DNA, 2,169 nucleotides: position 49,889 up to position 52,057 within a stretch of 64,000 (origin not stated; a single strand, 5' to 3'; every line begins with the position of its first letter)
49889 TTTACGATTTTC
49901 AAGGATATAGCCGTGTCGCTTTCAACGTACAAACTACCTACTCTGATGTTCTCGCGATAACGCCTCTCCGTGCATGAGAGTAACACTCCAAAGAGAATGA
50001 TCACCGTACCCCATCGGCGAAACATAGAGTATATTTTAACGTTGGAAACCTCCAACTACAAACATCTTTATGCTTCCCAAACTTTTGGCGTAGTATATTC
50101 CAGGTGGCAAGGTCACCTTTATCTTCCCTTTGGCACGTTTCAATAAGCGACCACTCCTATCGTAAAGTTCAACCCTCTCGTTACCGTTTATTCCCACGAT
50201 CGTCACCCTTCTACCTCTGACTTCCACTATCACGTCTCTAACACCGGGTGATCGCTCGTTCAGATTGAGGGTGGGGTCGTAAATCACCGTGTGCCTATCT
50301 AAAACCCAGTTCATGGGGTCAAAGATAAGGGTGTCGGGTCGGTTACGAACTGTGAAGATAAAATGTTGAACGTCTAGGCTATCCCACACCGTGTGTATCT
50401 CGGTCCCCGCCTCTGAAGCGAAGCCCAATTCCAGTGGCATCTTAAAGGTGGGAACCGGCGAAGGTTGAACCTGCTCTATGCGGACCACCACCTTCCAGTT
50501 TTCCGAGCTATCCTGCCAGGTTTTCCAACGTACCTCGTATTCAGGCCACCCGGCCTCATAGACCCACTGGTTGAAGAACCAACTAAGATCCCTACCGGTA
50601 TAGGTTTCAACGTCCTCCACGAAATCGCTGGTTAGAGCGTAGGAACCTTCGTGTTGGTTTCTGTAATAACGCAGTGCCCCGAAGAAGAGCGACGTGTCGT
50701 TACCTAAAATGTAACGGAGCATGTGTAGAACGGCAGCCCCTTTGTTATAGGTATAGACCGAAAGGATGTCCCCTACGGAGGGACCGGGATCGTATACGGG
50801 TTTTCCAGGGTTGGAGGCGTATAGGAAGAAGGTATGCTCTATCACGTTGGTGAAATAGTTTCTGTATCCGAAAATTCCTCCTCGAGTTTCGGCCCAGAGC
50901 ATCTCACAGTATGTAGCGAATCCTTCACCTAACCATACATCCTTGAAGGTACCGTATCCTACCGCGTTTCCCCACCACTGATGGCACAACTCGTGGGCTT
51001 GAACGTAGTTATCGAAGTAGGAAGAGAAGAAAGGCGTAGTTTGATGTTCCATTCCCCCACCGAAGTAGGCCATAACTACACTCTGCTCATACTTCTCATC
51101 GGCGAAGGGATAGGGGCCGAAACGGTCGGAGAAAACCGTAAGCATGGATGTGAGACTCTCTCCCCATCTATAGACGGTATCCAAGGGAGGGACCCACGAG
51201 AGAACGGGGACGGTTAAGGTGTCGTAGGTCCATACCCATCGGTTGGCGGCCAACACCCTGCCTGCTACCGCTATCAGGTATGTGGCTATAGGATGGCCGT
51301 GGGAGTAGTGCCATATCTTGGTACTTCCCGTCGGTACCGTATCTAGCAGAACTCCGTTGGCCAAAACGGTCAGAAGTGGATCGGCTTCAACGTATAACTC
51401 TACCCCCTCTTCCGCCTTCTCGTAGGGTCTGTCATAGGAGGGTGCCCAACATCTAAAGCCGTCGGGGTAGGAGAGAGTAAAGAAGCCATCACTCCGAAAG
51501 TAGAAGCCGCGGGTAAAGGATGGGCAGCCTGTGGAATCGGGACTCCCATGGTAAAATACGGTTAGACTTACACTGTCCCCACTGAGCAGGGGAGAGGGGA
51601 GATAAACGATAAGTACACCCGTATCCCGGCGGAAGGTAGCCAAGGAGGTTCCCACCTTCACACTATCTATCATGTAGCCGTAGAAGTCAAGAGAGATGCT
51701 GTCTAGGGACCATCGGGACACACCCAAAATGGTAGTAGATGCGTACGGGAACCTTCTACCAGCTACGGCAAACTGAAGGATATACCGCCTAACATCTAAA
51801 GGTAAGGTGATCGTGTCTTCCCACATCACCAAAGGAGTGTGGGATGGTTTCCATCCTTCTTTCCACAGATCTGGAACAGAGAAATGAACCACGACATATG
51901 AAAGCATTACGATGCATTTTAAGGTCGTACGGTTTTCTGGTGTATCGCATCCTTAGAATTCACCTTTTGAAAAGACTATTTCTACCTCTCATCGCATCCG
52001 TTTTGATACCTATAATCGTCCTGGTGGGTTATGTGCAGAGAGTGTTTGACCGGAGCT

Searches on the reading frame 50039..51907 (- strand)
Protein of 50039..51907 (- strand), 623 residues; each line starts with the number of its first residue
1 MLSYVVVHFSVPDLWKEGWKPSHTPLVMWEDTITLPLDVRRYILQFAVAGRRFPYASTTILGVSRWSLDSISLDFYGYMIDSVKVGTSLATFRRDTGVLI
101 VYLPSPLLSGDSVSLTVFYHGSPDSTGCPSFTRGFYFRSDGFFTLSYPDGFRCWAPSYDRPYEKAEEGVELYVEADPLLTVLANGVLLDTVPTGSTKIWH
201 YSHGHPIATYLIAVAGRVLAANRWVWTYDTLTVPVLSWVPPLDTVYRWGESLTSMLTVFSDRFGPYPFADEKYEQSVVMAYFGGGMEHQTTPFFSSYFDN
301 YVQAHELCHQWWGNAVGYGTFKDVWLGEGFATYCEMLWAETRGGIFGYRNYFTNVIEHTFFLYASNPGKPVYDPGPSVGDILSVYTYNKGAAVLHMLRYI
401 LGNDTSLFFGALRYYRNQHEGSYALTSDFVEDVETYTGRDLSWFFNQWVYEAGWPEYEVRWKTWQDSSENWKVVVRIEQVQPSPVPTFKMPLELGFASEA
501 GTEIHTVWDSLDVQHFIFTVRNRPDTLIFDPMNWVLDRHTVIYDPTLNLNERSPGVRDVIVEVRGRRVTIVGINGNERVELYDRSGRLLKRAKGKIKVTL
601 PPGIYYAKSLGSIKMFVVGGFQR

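Call 42: search_protein_families(library=ncbifam, max_evalue=0.00001, proteins=[window:50039-51907:-])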
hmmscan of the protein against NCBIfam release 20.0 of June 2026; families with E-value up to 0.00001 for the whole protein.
window:50039-51907:- (623 aa): 3 families
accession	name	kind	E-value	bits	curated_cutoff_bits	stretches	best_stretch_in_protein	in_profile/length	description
TIGR02412.1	pepN_strep_liv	equivalog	4.9e-20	71.5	591.2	1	149-455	128-445/832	aminopeptidase N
TIGR02414.1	pepN_proteo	equivalog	1.5e-17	63.1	718.2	1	302-530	288-518/868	aminopeptidase N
TIGR02411.1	leuko_A4_hydro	equivalog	7.3e-12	44.8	761.7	1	68-431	49-415/600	leukotriene-A(4) hydrolase/aminopeptidase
